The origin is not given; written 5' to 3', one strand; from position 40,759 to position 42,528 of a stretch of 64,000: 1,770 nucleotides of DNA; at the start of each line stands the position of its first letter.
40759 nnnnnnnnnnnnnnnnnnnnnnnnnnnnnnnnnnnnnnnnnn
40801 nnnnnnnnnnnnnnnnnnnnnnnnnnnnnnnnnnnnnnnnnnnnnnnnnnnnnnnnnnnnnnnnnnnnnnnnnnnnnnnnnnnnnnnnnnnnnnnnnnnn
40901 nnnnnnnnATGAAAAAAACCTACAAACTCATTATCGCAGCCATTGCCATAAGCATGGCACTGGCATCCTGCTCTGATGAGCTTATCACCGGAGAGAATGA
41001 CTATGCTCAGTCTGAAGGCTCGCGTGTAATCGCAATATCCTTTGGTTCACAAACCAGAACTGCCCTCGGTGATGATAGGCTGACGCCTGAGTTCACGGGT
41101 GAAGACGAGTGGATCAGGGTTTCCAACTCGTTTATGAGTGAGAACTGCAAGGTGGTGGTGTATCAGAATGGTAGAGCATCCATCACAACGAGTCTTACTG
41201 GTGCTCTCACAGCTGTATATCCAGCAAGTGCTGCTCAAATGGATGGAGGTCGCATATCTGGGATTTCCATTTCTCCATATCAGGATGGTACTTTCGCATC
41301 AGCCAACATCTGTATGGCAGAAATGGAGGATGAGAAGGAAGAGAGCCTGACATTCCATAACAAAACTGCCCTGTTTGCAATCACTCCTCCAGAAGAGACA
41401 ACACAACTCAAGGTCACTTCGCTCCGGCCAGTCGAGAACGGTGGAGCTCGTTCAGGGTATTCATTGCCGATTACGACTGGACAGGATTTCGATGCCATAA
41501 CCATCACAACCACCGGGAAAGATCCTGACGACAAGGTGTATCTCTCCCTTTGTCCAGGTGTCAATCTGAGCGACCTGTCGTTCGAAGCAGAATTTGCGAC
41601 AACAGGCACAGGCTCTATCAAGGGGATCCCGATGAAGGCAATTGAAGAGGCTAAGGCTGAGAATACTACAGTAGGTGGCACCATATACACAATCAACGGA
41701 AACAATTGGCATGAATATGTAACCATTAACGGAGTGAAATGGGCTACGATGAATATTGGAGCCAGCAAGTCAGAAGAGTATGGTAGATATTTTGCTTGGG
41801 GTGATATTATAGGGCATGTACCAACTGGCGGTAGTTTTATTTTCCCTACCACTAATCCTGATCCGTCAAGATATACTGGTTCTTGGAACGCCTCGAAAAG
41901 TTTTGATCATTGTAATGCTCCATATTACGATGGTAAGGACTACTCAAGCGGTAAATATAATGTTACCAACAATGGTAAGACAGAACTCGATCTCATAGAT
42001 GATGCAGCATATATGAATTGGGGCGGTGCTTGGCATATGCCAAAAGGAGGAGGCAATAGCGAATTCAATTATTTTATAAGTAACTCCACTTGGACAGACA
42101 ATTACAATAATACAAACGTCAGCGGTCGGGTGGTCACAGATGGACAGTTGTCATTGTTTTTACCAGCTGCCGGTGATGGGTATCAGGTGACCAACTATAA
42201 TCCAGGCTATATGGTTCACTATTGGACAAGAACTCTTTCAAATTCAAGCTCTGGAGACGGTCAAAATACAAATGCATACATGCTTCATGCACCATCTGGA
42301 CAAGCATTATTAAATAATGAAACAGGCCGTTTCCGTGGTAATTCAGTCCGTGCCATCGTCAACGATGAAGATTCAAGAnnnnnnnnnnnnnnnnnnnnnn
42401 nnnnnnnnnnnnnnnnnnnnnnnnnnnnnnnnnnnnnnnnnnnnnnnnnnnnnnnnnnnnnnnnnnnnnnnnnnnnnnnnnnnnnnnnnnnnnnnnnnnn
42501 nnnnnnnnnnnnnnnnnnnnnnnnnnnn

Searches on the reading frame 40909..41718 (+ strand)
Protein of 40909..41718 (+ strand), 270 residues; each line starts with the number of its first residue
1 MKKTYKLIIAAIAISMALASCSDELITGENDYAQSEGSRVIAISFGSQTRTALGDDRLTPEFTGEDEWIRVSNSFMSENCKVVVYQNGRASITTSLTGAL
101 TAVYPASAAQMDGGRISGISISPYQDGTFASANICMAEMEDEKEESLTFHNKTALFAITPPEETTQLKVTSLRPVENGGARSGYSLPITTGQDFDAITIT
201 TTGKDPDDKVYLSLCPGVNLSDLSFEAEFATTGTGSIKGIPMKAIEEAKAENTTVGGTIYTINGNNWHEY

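Call 49: search_solved_structures(query=A4, max_evalue=1)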
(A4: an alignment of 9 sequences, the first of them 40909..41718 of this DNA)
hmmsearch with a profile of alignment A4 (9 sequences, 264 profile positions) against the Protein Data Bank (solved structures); distinct sequences matched with E-value up to 1: 2.
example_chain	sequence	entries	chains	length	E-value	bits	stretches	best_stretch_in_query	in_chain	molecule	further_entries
7kjj_A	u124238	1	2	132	0.49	12.8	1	22-74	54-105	TTR ancestor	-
9sje_B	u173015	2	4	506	0.79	12.2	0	1-56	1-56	SusD homolog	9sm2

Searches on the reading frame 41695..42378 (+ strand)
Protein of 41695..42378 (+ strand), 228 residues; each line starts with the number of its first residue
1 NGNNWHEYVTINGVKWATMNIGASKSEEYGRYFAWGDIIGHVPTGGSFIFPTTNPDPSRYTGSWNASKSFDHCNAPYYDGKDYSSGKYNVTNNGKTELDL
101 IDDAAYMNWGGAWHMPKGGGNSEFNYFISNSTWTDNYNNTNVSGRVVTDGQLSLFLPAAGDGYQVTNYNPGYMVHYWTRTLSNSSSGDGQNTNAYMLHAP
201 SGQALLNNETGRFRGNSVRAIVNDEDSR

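Call 89: search_solved_structures(query=window:41695-42378:+, max_evalue=1)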
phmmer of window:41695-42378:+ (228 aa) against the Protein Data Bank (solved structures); distinct sequences matched with E-value up to 1: 14.
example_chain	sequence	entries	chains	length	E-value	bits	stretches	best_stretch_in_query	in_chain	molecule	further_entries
6sih_A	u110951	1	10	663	0.049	16.6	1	127-211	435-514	Flagellar hook-associated protein 2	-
7v6q_A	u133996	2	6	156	0.3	14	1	14-98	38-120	Histone chaperone ASF1A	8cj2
7lny_A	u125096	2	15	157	0.31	14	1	14-98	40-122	Histone chaperone ASF1A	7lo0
9sqk_A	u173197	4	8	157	0.31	14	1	14-98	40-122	Histone chaperone ASF1A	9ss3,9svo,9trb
1tey_A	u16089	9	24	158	0.31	13.9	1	14-98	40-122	ASF1 anti-silencing function 1 homolog A | ASF1A protein | Histone chaperone ASF1A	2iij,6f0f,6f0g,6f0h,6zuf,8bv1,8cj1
3aad_B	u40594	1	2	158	0.32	13.9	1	14-98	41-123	Histone chaperone ASF1A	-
9imz_C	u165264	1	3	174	0.37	13.7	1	14-98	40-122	Histone chaperone ASF1A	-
2io5_A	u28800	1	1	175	0.38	13.7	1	14-98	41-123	ASF1A protein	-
8z50_A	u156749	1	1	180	0.4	13.6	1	14-98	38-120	Histone chaperone ASF1A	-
2i32_A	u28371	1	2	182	0.42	13.5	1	14-97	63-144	Anti-Silencing Factor 1 paralog a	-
5c3i_A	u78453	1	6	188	0.44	13.5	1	14-98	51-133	Histone chaperone ASF1A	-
9cvc_C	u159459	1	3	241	0.51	13.3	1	14-97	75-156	Histone chaperone ASF1A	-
7vcq_D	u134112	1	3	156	0.58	13.1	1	12-60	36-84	Histone chaperone ASF1B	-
5bnx_D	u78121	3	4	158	0.59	13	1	12-60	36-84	Histone chaperone ASF1B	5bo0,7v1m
